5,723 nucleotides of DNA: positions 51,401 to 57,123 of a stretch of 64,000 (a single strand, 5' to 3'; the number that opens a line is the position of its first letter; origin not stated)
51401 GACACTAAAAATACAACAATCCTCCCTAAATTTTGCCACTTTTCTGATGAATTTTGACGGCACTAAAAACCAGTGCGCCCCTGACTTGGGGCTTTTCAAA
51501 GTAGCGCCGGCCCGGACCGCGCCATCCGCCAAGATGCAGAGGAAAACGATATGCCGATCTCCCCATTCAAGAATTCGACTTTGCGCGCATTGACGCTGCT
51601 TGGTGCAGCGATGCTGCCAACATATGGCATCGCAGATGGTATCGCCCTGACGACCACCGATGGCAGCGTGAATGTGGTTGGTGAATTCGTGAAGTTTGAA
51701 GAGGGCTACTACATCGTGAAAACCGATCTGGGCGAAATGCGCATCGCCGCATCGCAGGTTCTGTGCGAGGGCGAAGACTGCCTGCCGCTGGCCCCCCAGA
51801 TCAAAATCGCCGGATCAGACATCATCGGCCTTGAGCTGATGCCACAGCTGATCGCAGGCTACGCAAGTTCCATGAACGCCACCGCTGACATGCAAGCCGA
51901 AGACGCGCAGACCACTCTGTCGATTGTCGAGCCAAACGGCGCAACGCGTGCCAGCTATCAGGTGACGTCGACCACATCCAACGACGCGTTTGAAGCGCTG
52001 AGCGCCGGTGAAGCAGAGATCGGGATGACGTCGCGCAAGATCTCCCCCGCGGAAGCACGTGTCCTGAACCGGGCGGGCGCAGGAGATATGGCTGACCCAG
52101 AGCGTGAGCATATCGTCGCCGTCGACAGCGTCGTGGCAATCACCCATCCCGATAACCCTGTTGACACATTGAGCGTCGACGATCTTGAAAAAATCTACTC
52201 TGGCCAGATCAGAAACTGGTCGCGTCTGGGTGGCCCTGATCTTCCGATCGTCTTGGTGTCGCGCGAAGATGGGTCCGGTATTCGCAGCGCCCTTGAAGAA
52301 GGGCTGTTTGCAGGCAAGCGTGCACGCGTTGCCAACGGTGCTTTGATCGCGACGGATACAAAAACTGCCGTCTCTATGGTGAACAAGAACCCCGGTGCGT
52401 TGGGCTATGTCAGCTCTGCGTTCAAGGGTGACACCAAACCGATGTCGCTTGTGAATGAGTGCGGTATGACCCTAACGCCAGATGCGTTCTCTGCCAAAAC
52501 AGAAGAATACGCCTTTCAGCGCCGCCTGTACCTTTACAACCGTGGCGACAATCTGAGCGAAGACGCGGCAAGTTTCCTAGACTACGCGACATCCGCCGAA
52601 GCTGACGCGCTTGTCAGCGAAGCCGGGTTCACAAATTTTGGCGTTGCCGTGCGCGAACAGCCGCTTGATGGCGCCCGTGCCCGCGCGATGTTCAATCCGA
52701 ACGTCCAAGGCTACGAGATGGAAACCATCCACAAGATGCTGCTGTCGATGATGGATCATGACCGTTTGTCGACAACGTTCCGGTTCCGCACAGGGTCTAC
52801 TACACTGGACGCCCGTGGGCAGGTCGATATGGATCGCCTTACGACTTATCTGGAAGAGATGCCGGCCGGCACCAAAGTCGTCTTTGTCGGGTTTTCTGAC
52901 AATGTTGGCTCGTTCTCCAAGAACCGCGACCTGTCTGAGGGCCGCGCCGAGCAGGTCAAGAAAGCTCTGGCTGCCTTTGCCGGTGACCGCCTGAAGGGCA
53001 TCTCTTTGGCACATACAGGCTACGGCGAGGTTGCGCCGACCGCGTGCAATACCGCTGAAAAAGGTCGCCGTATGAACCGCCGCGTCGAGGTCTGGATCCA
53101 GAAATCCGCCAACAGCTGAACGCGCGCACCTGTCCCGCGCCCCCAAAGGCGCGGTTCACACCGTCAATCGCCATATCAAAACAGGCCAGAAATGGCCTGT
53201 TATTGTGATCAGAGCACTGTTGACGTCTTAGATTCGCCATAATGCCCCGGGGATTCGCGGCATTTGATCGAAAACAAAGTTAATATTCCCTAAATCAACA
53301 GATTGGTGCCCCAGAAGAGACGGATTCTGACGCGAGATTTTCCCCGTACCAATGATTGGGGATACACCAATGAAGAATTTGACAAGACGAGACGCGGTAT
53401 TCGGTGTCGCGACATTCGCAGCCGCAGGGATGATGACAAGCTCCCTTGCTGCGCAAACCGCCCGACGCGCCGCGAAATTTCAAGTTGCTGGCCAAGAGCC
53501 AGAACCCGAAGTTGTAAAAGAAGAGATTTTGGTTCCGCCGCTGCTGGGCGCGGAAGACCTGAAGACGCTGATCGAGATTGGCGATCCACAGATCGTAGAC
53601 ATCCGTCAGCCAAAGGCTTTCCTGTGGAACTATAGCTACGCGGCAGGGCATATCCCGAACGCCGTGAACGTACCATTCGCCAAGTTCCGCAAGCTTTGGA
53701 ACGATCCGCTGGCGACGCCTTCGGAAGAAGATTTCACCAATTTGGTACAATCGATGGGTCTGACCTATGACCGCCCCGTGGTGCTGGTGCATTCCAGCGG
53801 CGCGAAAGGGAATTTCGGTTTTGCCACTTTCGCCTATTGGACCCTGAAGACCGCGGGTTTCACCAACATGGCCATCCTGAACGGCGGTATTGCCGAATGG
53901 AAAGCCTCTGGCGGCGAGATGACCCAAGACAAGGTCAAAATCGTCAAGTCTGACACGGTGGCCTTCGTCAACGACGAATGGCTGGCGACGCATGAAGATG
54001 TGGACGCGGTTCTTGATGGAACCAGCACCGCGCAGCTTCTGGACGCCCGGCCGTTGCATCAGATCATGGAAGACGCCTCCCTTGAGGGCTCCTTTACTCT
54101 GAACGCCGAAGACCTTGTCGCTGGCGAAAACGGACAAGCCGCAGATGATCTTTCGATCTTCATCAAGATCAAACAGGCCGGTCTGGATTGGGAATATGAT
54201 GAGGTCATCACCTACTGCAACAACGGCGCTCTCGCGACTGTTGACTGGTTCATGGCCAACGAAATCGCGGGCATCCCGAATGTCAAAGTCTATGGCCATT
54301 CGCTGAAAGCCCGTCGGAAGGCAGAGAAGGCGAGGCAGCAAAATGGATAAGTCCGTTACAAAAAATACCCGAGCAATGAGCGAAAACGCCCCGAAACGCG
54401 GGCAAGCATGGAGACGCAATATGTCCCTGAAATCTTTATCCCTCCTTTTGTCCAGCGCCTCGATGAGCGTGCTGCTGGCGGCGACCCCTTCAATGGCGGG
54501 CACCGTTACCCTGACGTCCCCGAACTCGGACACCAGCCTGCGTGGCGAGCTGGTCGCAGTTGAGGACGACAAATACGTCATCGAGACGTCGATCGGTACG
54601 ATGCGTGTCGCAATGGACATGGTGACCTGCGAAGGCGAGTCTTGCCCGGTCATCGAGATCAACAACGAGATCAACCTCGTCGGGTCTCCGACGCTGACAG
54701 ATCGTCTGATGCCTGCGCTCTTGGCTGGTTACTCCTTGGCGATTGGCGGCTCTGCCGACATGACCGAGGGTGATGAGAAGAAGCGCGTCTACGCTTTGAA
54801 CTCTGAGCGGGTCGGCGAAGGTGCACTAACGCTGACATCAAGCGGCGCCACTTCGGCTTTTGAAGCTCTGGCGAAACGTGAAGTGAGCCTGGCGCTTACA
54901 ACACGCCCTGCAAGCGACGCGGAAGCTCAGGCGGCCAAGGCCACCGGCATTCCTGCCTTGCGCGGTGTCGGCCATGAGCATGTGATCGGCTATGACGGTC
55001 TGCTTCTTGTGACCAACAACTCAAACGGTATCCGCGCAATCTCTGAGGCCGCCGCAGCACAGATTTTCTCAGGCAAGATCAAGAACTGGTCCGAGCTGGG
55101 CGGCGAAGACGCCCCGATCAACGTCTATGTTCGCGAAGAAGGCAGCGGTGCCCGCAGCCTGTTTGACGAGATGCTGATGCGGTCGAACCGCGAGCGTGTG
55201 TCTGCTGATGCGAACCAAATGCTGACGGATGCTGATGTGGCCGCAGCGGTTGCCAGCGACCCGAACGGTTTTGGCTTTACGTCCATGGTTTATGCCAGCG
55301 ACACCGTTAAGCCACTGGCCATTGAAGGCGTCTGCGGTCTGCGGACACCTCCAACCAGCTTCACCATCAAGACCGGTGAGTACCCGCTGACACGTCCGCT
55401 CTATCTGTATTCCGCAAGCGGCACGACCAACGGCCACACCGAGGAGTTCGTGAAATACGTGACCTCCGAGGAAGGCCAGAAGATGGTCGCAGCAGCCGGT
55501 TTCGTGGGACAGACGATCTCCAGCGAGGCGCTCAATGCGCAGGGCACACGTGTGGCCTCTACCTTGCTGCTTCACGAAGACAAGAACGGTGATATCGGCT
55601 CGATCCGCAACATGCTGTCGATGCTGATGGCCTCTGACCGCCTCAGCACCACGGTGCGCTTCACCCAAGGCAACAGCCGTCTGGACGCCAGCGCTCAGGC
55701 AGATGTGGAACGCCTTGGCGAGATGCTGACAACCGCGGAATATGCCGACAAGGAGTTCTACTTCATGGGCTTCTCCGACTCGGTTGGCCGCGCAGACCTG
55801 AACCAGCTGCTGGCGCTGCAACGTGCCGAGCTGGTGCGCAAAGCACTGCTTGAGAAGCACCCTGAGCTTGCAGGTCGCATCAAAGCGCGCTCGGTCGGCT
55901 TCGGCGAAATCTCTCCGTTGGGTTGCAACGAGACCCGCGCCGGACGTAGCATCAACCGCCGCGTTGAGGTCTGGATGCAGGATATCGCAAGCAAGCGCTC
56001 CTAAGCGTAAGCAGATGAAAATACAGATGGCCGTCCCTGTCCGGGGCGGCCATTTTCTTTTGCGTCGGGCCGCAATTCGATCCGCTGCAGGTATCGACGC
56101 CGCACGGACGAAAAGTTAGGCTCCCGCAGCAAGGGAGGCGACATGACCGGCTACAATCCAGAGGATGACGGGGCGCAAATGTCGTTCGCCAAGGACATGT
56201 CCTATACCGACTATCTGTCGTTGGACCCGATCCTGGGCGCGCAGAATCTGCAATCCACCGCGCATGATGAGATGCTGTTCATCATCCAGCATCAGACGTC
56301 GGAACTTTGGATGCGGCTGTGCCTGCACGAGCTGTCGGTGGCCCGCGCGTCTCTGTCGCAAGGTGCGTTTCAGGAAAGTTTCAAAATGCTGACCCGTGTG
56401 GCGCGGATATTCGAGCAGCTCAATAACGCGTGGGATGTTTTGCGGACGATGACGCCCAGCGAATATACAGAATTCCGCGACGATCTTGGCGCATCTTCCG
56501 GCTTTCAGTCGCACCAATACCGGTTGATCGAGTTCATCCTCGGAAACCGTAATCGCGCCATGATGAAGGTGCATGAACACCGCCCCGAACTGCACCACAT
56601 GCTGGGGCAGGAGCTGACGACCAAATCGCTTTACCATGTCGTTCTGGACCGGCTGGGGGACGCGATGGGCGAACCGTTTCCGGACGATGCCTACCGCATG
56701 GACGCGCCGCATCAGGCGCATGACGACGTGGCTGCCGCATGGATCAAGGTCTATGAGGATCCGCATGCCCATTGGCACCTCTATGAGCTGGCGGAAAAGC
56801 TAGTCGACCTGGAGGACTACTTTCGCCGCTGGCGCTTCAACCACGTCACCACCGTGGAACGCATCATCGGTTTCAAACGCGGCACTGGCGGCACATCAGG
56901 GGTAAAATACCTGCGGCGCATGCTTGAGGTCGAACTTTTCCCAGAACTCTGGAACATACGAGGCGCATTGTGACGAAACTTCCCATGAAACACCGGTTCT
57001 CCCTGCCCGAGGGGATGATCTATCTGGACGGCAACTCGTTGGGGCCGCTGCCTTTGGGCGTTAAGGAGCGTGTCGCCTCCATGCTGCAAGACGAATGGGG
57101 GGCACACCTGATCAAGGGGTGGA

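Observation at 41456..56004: Co-directional 12-gene cluster joining Hanks kinase/FHA/PP2C signalling to three dynamin-like GTPases, a Roadblock-like protein and periplasmic PBP-OmpA proteins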

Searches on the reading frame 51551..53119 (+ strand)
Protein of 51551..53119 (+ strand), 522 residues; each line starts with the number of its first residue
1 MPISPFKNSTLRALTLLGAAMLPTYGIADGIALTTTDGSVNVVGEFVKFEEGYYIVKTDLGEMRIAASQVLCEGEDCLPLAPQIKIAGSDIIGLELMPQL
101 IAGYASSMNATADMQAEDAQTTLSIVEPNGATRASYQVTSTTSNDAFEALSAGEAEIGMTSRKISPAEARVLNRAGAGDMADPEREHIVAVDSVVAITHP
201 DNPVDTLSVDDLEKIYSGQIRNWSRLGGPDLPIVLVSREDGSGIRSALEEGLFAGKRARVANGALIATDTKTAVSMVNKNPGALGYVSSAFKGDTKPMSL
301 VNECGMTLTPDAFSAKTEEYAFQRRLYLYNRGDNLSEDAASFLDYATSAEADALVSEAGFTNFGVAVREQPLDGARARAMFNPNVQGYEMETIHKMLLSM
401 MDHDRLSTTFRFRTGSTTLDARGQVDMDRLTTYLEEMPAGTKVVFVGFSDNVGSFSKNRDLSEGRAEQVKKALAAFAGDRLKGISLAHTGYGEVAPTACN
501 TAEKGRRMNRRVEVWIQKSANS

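Call 3: search_protein_families(library=pfam, proteins=[window:51551-53119:+], max_evalue=0.01)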
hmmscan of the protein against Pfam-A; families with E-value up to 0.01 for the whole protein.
window:51551-53119:+ (522 aa): 4 families
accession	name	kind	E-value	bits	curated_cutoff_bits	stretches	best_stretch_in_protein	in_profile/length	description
PF12849.12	PBP_like_2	-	3e-31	109.6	27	1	132-350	36-267/267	PBP superfamily domain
PF00691.25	OmpA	-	1.3e-09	38.7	27.2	1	412-510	2-98/98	OmpA family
PF12727.12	PBP_like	-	3.2e-05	23.6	27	1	134-288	11-151/193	PBP superfamily domain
PF13531.11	SBP_bac_11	-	0.0009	19.5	25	1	133-361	25-227/227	Bacterial extracellular solute-binding protein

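Call 5: search_protein_families(library=ncbifam, proteins=[window:51551-53119:+], max_evalue=0.01)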
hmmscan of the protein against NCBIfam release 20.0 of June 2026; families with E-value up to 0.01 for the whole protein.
window:51551-53119:+ (522 aa): 33 families (the best 25 are shown)
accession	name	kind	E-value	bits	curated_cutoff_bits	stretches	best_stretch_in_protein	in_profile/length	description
TIGR02136.1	ptsS_2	subfamily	4.2e-37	127.9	206.6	1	135-361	68-293/295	phosphate ABC transporter substrate-binding protein PstS family protein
NF053611.1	YiaD_Gzip_OmpA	equivalog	3e-19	69.5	175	1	409-516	103-206/206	YiaD family glycine zipper/OmpA-like lipoprotein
NF053613.1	OMP_toxin_LptF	equivalog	2.4e-17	63.5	400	1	412-519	145-248/256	lipotoxin F family OmpA-related lipoprotein LptF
NF053612.1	anchor_PA1041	equivalog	2.2e-14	54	250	1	396-516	123-235/236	PA1041 family peptidoglycan-binding anchor lipoprotein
TIGR03350.1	type_VI_ompA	equivalog_domain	8.4e-14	51.7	139.8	1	410-516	32-137/137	type VI secretion system protein TssL, long form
NF053585.1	OMP_LP_YfiB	equivalog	1.1e-12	48.1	128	1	407-517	55-161/163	outer membrane lipoprotein YfiB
NF006541.1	PRK09038.1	equivalog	6.7e-12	45.6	283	1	409-519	142-251/253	flagellar motor protein MotD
NF005444.0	PRK07033.1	equivalog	6.1e-11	41.9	520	1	384-519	285-424/438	DotU family type VI secretion system protein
TIGR03789.1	pdsO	hypoth_equivalog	1.8e-10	40.9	152.2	1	401-513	132-240/243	sortase-associated OmpA-like protein PdsO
NF045787.1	OmpABordt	equivalog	6.6e-10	39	200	1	416-516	93-189/194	outer membrane protein OmpA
NF006508.0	PRK08944.1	subfamily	2e-09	37.2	259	1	411-520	182-291/304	MotB family protein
NF007804.1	PRK10510.1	equivalog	6.2e-09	35.5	307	1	411-515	115-215/219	OmpA family lipoprotein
NF005999.0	PRK08126.1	subfamily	1.6e-08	33.8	571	1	439-516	352-430/432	hypothetical protein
NF008071.1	PRK10808.1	equivalog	2.1e-07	30.6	277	1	410-508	233-329/358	porin OmpA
NF047620.1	FlgprotMotYVib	equivalog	2.7e-07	30.5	400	1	369-519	124-269/271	flagellar protein MotY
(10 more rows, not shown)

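Call 6: search_protein_families(library=padloc, proteins=[window:51551-53119:+], max_evalue=0.01)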
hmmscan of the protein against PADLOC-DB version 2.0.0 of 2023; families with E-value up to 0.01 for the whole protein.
window:51551-53119:+ (522 aa): 3 families
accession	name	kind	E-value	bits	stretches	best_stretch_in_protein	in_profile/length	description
PDLC00651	ZorB3|ZorB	-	0.00012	19.6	1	447-514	130-200/215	MotB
PDLC00612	ZorB1|ZorB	-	0.00013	19.6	1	447-514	191-264/293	MotB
PDLC00609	ZorB1|ZorB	-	0.0084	13.6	0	442-517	135-215/232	MotB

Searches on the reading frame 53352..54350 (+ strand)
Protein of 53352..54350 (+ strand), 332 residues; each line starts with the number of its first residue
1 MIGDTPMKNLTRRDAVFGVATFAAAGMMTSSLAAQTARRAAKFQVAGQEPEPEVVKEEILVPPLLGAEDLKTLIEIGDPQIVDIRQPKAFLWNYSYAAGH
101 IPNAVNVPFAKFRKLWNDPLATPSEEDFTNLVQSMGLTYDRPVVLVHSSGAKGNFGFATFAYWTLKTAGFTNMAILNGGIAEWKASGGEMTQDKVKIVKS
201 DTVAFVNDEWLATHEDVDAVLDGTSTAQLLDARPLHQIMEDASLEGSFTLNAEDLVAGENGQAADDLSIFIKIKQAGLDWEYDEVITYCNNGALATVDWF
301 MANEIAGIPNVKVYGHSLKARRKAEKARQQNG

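Call 3: search_protein_families(library=pfam, proteins=[window:53352-54350:+], max_evalue=0.01)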
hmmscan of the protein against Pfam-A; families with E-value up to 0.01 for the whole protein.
window:53352-54350:+ (332 aa): 1 family
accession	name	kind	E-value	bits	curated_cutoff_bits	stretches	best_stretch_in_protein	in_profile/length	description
PF00581.25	Rhodanese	-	5.1e-24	85.1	22.2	2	67-185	2-101/102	Rhodanese-like domain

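Call 5: search_protein_families(library=ncbifam, proteins=[window:53352-54350:+], max_evalue=0.01)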
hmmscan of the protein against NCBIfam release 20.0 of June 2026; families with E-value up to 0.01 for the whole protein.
window:53352-54350:+ (332 aa): 5 families
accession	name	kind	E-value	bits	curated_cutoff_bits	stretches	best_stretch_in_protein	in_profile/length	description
NF008557.0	PRK11493.1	equivalog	2.3e-17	63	250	1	94-316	40-264/281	3-mercaptopyruvate sulfurtransferase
NF040901.1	SeO3_TeO2_ExtH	equivalog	5.9e-09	35.4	200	2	130-204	120-195/430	selenite/tellurite reduction operon rhodanese-like protein ExtH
NF004700.0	PRK06036.1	equivalog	0.0028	16.8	528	1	263-302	127-168/339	S-methyl-5-thioribose-1-phosphate isomerase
NF045521.1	rhoda_near_glyco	subfamily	0.0035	17.1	145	0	164-210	89-133/144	rhodanese homology domain-containing protein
NF001195.0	PRK00162.1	equivalog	0.0078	16.5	102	0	69-107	11-49/108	thiosulfate sulfurtransferase GlpE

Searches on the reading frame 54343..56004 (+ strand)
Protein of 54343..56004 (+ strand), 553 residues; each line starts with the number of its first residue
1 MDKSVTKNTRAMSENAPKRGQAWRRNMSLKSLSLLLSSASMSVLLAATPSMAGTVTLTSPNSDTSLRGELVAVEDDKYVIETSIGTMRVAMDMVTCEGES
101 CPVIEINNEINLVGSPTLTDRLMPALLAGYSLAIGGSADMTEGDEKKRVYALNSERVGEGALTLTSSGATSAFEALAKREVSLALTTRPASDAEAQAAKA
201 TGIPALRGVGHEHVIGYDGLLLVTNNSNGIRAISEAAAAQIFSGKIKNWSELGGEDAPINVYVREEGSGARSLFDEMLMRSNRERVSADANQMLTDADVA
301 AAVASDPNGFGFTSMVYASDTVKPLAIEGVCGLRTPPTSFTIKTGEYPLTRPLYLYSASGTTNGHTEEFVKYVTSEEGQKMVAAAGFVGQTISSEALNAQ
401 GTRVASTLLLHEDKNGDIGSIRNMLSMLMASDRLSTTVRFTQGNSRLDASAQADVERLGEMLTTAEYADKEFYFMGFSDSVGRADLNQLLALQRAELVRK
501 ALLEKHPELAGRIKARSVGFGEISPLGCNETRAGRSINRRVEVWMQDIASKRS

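Call 4: search_protein_families(library=pfam, proteins=[window:54343-56004:+], max_evalue=0.01)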
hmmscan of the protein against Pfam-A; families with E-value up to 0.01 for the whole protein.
window:54343-56004:+ (553 aa): 3 families
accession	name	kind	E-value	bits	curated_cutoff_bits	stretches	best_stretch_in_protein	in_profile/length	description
PF12849.12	PBP_like_2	-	5.1e-32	112.1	27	1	162-377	40-267/267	PBP superfamily domain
PF12727.12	PBP_like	-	1.7e-12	47.3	27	1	160-314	11-151/193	PBP superfamily domain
PF00691.25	OmpA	-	3e-09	37.6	27.2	1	440-539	2-98/98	OmpA family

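Call 6: search_protein_families(library=padloc, proteins=[window:54343-56004:+], max_evalue=0.01)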
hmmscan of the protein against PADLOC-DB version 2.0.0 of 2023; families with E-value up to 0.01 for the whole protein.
window:54343-56004:+ (553 aa): 2 families
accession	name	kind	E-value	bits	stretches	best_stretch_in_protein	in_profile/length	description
PDLC00612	ZorB1|ZorB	-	6.1e-05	20.7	1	476-542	191-263/293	MotB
PDLC00651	ZorB3|ZorB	-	0.0031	15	1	483-543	143-200/215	MotB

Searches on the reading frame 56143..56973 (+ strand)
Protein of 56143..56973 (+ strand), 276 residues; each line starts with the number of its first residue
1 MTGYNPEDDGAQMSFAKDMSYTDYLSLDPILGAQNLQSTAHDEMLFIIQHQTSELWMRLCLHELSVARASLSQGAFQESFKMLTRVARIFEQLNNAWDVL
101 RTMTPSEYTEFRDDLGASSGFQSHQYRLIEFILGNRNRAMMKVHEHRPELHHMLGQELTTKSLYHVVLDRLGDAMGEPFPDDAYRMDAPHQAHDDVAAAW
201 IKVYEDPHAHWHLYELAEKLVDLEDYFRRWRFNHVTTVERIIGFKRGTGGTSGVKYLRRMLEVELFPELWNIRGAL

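Call 4: search_protein_families(library=pfam, proteins=[window:56143-56973:+], max_evalue=0.01)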
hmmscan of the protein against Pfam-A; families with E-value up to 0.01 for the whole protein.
window:56143-56973:+ (276 aa): 1 family
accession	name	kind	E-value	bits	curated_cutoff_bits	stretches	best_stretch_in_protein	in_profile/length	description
PF03301.18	Trp_dioxygenase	-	8.3e-71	239.6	34.9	2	10-145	5-151/346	Tryptophan 2,3-dioxygenase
